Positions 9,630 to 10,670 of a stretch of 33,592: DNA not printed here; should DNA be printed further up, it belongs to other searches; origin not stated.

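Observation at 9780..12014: Bacterial Cdc123/D123-type ATP-grasp gene coupled to an acidic-tailed membrane protein inside the def operon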

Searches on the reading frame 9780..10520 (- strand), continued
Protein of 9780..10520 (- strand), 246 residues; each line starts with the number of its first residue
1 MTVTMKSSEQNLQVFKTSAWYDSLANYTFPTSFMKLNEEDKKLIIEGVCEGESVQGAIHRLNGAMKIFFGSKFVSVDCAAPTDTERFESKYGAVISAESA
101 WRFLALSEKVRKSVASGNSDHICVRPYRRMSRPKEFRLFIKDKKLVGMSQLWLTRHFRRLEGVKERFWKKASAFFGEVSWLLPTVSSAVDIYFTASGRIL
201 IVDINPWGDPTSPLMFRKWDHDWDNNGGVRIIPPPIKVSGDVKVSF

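Call 29: fold_search(model_id=the predicted structure, library=pdb)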
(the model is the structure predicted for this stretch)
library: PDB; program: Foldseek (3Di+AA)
matches with E <= 10: 907; with E <= 0.001: 285
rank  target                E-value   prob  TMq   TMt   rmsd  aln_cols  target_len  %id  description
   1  4zgq_A                3.1e-15  1.00  0.78  0.71   3.6       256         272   20  Structure of Cdc123 bound to eIF2-gammaDIII domain (released 2015-10-14)
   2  4zgp_A                3.7e-15  1.00  0.76  0.75   3.5       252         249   20  Structure of Cdc123 from Schizosaccharomyces pombe (released 2015-10-14)
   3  4zgo_A                6.3e-15  1.00  0.77  0.75   3.5       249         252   19  Structure of C-terminally truncated Cdc123 from Schizosaccharomyces pombe (released 2015-09-30)
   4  8phd_C                1.0e-14  1.00  0.78  0.63   4.9       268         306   17  Structure of Human Cdc123 bound to domain 3 of eIF2 gamma and ATP (released 2023-08-16)
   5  4zgp_B                1.2e-14  1.00  0.75  0.74   3.9       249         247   20  Structure of Cdc123 from Schizosaccharomyces pombe (released 2015-10-14)
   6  4zgo_B                1.4e-14  1.00  0.78  0.76   3.2       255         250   19  Structure of C-terminally truncated Cdc123 from Schizosaccharomyces pombe (released 2015-09-30)
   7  8phv_A                2.1e-14  1.00  0.78  0.65   4.7       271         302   17  Structure of Human selenomethionylated Cdc123 bound to domain 3 of eIF2 gamma (released 2023-08-16)
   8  8phv_C                2.7e-14  1.00  0.78  0.63   5.8       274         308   18  Structure of Human selenomethionylated Cdc123 bound to domain 3 of eIF2 gamma (released 2023-08-16)
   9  8phd_A                5.3e-14  1.00  0.76  0.62   3.3       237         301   19  Structure of Human Cdc123 bound to domain 3 of eIF2 gamma and ATP (released 2023-08-16)
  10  4zgn_A                6.8e-14  1.00  0.78  0.70   3.5       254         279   20  Structure Cdc123 complexed with the C-terminal domain of eIF2gamma (released 2015-09-30)
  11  3i12_D                1.3e-06  1.00  0.43  0.31   7.2       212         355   13  The crystal structure of the D-alanyl-alanine synthetase A from Salmonella enterica subsp. enterica serovar Typhimuriu (released 2009-08-18)
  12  3i12_B                2.4e-06  1.00  0.40  0.30   6.2       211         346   11  The crystal structure of the D-alanyl-alanine synthetase A from Salmonella enterica subsp. enterica serovar Typhimuriu (released 2009-08-18)
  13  3q1k_B                3.1e-06  1.00  0.43  0.32   6.0       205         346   12  The Crystal Structure of the D-alanyl-alanine Synthetase A from Salmonella enterica Typhimurium Complexed with ADP (released 2011-01-12)
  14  6jil_A                4.0e-06  1.00  0.36  0.31   8.1       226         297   15  Crystal structure of D-cycloserine synthetase DcsG (released 2019-12-18)
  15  3vpd_B                4.2e-06  1.00  0.37  0.34   8.2       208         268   12  LysX from Thermus thermophilus complexed with AMP-PNP (released 2013-02-27)
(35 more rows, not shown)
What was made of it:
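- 9780..10520 (-): Cdc123/D123-type ATP-grasp-fold protein, 246 aa (242 aa if translation starts at the second ATG, 10508). The Foldseek top 10 are all Cdc123 chains with TMq 0.75-0.78, while other ATP-grasps reach at most 0.44 (call 29).
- Checked: Foldseek gives E=3e-15 and TM 0.78 (call 29).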

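Call 42: search_protein_families(library=pfam, proteins=[L006:1320-2747:+], max_evalue=0.001)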
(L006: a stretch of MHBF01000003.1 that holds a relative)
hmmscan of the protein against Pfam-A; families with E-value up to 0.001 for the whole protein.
L006:1320-2747:+ (476 aa): 1 family
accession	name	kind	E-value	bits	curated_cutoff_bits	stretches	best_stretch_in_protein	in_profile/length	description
PF02321.23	OEP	-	3.6e-58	196.9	22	2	58-248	2-187/187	Outer membrane efflux protein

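Call 64: search_protein_representatives(alignment_id=A1)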
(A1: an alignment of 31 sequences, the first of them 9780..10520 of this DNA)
Query: 31 sequences, 240 profile positions. Proteins with E-value up to 0.001 (for the whole library): 2056; up to 1e-10: 374; up to 1e-30: 26. The best 150 are listed.
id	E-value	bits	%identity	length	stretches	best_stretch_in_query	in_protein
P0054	7.9e-110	382.3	-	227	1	13-240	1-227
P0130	3.5e-95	334.3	-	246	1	2-240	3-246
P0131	3.5e-93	327.8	-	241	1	4-240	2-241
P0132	2.1e-90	318.7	-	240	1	4-240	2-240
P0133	1.2e-82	293.3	-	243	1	8-240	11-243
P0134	2.3e-76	272.7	-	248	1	7-240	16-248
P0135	1.4e-75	270.2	-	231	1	11-240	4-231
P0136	4.7e-75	268.4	-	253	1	10-240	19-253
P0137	6.5e-75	268.0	-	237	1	11-240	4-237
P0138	4.9e-72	258.6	-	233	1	10-240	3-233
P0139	1.5e-69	250.4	-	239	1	9-239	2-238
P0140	5.0e-67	242.2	-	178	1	4-171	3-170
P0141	7.7e-67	241.5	-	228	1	9-240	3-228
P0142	7.9e-59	215.3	-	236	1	9-240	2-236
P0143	5.8e-52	192.8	-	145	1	98-240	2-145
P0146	1.7e-46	175.0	-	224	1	9-238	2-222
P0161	1.5e-25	106.4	-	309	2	87-216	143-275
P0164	4.3e-23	98.3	-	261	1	6-218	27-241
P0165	1.7e-21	93.1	-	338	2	47-213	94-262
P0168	9.3e-21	90.7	-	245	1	23-223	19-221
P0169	1.6e-20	89.9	-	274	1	6-217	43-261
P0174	4.6e-20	88.4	-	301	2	73-216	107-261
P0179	1.5e-18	83.4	-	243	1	10-217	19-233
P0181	4.4e-18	81.9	-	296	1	6-216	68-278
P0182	4.5e-18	81.9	-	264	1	8-215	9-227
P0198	4.5e-17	78.6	-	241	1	10-216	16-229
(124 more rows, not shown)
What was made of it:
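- Discrete subfamily: the exhaustive search finds 26 representatives at E<=1e-30, the weakest assigned member (P0146) is at 1.7e-46, and the first outgroup scores 1.5e-25 (call 64). The family is separated from other homologues by a sharp score gap (call 64).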

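Call 65: list_cluster_members(proteins=[P0161, P0164, P0165, P0168, P0169, P0174, P0179, P0181, P0182, P0198])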
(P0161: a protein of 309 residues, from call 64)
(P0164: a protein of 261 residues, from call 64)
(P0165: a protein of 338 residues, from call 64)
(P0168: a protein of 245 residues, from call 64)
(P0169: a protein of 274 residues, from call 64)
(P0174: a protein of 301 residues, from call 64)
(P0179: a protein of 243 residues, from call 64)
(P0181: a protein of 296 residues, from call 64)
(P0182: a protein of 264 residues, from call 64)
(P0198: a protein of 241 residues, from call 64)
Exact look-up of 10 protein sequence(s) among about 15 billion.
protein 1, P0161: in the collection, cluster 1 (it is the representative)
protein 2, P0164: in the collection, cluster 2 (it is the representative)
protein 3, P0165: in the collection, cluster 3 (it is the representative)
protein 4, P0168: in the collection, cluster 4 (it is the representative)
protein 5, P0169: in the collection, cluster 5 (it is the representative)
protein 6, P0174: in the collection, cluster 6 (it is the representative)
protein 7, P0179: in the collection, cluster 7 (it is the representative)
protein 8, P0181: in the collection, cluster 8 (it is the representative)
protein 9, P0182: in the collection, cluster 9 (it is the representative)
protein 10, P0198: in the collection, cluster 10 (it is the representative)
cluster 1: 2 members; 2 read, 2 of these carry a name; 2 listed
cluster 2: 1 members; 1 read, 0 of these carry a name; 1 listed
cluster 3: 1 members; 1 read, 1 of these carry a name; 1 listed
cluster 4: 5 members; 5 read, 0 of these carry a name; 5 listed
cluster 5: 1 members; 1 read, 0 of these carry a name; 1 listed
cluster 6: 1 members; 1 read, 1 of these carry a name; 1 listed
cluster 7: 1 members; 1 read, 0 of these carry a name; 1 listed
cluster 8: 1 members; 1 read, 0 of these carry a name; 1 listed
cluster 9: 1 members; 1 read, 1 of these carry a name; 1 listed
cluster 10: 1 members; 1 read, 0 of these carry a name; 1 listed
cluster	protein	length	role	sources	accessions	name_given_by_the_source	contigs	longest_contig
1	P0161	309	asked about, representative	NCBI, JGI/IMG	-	hypothetical protein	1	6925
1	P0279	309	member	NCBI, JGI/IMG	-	hypothetical protein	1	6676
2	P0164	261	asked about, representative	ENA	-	-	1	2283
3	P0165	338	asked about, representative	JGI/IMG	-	hypothetical protein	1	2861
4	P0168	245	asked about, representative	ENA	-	-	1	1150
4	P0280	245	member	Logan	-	-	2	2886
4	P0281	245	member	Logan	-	-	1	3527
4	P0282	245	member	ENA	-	-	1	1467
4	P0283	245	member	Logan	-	-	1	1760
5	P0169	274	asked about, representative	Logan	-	-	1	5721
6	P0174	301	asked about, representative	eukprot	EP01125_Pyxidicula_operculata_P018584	TRINITY_DN6611_c0_g1_i1.p1 TRINITY_DN6611_c0_g1~~TRINITY_DN6611_c0_g1_i1.p1 ORF ...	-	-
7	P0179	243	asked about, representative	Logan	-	-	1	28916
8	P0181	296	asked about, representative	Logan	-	-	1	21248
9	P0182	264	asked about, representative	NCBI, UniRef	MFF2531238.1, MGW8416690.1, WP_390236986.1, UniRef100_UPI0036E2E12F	ATP-grasp domain-containing protein [Brevibacillus sp. NPDC058079] | ATP-grasp domain-containing protein n=1 Tax=Brevibacillus sp. NPDC058079 TaxID=3346330 ...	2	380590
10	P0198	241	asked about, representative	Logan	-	-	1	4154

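Call 67: find_encoding_contigs(protein=P0179, flank=5000, max_places=2)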
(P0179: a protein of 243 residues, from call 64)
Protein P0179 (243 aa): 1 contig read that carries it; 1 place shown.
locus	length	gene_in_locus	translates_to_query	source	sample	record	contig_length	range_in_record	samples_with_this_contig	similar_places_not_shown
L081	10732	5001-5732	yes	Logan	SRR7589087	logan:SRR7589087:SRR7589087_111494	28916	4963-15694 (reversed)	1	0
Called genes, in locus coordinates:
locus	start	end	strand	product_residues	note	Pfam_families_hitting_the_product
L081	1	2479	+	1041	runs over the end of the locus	PF01607:CBM_14 (faint)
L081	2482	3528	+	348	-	-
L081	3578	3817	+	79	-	-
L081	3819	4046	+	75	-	-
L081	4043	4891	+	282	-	PF03372:Exo_endo_phos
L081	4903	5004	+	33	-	-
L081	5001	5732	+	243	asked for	PF07065:D123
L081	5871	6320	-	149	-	PF13392:HNH_3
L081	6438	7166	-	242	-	-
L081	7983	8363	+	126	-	PF03464:eRF1_2 (weak), PF18859:acVLRF1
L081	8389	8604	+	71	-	-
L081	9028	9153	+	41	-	-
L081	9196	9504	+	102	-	PF01047:MarR (weak)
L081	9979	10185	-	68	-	-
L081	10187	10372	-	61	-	-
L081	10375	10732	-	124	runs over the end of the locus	-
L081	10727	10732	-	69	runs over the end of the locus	-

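Call 68: find_encoding_contigs(protein=P0142, flank=5000, max_places=3)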
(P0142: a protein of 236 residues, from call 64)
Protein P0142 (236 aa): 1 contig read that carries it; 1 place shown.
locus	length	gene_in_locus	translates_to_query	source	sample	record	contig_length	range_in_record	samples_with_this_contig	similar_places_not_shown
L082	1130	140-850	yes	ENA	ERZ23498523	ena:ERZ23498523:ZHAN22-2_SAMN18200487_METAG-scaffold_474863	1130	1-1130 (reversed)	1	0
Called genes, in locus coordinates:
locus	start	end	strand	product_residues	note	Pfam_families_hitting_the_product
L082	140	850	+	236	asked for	PF07065:D123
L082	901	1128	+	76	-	?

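Call 69: find_encoding_contigs(protein=P0146, flank=5000, max_places=3)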
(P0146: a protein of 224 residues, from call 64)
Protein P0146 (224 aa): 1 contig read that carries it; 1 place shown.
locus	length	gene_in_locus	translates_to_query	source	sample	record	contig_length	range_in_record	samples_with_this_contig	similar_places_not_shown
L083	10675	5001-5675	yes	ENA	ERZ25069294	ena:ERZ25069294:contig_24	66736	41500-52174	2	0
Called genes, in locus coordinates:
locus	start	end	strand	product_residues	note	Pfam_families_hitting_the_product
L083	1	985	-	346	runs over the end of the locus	PF04055:Radical_SAM, PF19288:CofH_C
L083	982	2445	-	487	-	-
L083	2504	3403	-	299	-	PF01218:Coprogen_oxidas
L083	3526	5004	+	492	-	PF02881:SRP54_N, PF00448:SRP54, PF01656:CbiA (weak), PF02978:SRP_SPB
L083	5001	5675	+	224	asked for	PF07065:D123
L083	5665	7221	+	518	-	PF02163:Peptidase_M50, PF13180:PDZ_2, PF17820:PDZ_6 (weak), PF13180:PDZ_2 (weak), PF00595:PDZ (weak), PF17820:PDZ_6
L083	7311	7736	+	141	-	PF00353:HemolysinCabind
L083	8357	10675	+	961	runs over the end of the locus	PF17803:Cadherin_4, PF17892:Cadherin_5, PF17963:Big_9, PF00353:HemolysinCabind (weak), PF08548:Peptidase_M10_C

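Call 70: find_encoding_contigs(protein=P0182, flank=5000, max_places=2)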
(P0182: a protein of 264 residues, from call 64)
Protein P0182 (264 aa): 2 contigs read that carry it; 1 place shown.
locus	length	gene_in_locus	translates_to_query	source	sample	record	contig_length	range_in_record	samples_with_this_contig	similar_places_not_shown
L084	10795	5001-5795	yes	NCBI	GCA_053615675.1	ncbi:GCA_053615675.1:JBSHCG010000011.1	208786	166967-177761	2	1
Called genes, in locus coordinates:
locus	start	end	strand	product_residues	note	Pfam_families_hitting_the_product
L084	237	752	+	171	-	-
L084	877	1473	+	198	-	-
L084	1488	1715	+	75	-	-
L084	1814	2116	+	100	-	-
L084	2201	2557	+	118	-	-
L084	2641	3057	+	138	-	-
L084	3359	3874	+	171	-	PF19502:DUF6036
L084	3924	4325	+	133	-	-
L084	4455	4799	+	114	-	-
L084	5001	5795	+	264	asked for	PF07065:D123, PF14243:R2K_3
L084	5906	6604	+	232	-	PF00149:Metallophos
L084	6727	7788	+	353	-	-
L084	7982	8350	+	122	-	-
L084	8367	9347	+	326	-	PF23942:DUF7277 (weak), PF23940:DUF7275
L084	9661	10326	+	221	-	-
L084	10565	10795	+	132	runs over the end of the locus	-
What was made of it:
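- The nearest outgroup homologues do sit in phage-like or island-like contexts (L081, L084; calls 67, 70).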

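Call 71: find_encoding_contigs(protein=P0141, flank=5000, max_places=2)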
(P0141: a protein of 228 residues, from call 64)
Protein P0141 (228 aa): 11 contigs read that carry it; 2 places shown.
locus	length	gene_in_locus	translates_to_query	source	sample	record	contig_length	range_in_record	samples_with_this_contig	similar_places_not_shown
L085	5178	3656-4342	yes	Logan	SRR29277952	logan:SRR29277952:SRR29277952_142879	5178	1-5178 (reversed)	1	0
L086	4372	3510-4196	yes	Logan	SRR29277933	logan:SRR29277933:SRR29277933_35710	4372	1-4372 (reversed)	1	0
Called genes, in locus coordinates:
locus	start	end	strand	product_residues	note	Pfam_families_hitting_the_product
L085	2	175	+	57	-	?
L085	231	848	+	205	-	PF00160:Pro_isomerase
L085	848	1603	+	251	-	PF13180:PDZ_2, PF17820:PDZ_6 (weak)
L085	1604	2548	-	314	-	PF02899:Phage_int_SAM_1, PF13495:Phage_int_SAM_4, PF00589:Phage_integrase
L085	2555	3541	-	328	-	PF12802:MarR_2 (faint), PF01022:HTH_5, PF12840:HTH_20, PF13489:Methyltransf_23 (weak), PF08241:Methyltransf_11 (weak), PF08242:Methyltransf_12 (weak), PF13649:Methyltransf_25, PF13847:Methyltransf_31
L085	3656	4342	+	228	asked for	PF07065:D123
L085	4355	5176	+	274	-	?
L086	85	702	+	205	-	PF00160:Pro_isomerase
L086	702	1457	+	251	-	PF13180:PDZ_2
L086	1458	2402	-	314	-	PF02899:Phage_int_SAM_1, PF13495:Phage_int_SAM_4, PF00589:Phage_integrase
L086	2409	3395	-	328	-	PF12802:MarR_2 (faint), PF01022:HTH_5, PF12840:HTH_20, PF13489:Methyltransf_23, PF08241:Methyltransf_11 (weak), PF08242:Methyltransf_12 (weak), PF13649:Methyltransf_25, PF13847:Methyltransf_31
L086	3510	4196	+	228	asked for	PF07065:D123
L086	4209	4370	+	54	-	?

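Call 72: find_encoding_contigs(protein=P0139, flank=5000, max_places=2)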
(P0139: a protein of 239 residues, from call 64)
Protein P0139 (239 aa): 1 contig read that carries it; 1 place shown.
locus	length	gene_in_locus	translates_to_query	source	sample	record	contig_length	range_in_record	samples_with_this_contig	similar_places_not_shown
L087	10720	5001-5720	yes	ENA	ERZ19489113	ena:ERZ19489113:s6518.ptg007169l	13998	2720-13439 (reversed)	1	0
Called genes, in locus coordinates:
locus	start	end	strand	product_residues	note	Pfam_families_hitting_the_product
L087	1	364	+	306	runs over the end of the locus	?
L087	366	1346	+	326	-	-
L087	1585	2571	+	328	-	PF01555:N6_N4_Mtase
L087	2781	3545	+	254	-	PF00557:Peptidase_M24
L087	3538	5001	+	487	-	PF02881:SRP54_N, PF00448:SRP54, PF01656:CbiA (weak), PF02978:SRP_SPB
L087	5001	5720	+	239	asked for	PF07065:D123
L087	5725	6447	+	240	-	PF03740:PdxJ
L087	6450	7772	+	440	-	PF02878:PGM_PMM_I, PF02879:PGM_PMM_II, PF02880:PGM_PMM_III, PF00408:PGM_PMM_IV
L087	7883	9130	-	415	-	-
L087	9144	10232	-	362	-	PF00091:Tubulin (weak)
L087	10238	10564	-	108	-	-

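Call 73: find_encoding_contigs(protein=P0138, flank=5000, max_places=2)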
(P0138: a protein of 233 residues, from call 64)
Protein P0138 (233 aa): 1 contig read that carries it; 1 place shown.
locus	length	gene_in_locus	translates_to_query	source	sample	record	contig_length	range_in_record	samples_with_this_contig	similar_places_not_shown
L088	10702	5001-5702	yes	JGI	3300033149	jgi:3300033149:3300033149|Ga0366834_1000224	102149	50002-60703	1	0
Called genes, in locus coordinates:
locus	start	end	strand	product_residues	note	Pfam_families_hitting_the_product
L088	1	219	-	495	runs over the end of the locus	PF11638:DnaA_N, PF01695:IstB_IS21, PF00308:Bac_DnaA, PF08299:Bac_DnaA_C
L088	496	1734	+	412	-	PF01979:Amidohydro_1, PF07969:Amidohydro_3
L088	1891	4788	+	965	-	PF12228:DUF3604 (faint)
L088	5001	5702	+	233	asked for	PF07065:D123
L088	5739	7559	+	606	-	PF00501:AMP-binding, PF23562:AMP-binding_C_3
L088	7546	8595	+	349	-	PF00793:DAHP_synth_1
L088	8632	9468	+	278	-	PF01261:AP_endonuc_2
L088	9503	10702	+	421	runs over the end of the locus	PF00155:Aminotran_1_2, PF01041:DegT_DnrJ_EryC1, PF01212:Beta_elim_lyase (weak), PF01053:Cys_Met_Meta_PP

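Call 75: list_cluster_members(proteins=[P0133, P0134, P0135, P0136, P0137, P0138, P0139, P0141, P0142, P0146])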
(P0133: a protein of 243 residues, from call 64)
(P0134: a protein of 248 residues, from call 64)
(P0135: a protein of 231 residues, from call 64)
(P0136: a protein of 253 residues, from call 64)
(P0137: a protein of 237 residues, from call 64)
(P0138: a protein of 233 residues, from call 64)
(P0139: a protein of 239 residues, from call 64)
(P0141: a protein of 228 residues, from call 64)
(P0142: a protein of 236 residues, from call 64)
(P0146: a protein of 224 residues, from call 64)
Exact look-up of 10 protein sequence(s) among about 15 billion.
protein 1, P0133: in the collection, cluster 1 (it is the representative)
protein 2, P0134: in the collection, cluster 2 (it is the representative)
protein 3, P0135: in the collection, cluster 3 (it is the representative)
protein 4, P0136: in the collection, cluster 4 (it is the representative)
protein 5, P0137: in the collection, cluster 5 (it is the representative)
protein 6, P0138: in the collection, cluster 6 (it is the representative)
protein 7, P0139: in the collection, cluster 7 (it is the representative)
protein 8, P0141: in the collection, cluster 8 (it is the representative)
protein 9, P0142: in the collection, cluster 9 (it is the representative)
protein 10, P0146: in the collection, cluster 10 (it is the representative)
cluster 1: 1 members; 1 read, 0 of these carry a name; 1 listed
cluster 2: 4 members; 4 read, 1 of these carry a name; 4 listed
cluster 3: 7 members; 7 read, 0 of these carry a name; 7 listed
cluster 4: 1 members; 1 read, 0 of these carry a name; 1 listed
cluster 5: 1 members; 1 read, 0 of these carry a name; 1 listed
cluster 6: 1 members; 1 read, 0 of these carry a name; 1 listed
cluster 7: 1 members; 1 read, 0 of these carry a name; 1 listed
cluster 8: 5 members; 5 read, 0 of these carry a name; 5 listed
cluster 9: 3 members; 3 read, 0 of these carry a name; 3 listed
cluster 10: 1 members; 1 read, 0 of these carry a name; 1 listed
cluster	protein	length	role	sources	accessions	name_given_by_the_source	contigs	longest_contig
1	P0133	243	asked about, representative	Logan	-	-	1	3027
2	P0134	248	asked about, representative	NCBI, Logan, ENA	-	-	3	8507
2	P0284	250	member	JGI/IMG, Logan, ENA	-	hypothetical protein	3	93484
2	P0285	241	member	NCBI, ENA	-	-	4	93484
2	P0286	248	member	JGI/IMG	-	-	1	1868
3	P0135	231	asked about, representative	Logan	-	-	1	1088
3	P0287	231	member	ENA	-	-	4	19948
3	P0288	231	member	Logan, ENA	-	-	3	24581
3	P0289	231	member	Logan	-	-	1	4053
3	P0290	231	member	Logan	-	-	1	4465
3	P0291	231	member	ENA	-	-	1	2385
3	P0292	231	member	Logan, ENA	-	-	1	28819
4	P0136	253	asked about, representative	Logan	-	-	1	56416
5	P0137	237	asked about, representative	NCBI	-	-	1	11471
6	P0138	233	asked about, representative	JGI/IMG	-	-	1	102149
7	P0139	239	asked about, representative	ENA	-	-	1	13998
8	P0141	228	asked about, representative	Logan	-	-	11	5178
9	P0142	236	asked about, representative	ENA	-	-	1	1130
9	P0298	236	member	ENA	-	-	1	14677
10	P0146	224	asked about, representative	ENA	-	-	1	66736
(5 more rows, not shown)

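Call 76: find_encoding_contigs(protein=P0284, flank=4000, max_places=1)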
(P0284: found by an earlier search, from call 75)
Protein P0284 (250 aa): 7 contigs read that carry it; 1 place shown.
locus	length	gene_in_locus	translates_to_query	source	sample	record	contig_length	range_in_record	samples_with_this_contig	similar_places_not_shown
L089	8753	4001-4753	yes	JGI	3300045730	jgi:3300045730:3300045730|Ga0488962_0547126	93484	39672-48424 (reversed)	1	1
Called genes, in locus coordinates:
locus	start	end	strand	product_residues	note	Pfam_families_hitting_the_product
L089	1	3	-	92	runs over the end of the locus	-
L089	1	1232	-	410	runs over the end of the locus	PF01204:Trehalase (faint), PF22422:MGH1-like_GH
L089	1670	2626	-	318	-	PF12715:Abhydrolase_7 (weak)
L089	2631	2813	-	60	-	-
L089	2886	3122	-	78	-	-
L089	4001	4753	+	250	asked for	PF07065:D123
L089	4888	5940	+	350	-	PF00793:DAHP_synth_1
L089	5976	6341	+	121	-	-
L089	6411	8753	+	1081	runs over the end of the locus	PF08455:SNF2_assoc, PF00176:SNF2-rel_dom, PF00270:DEAD (weak), PF04851:ResIII, PF00271:Helicase_C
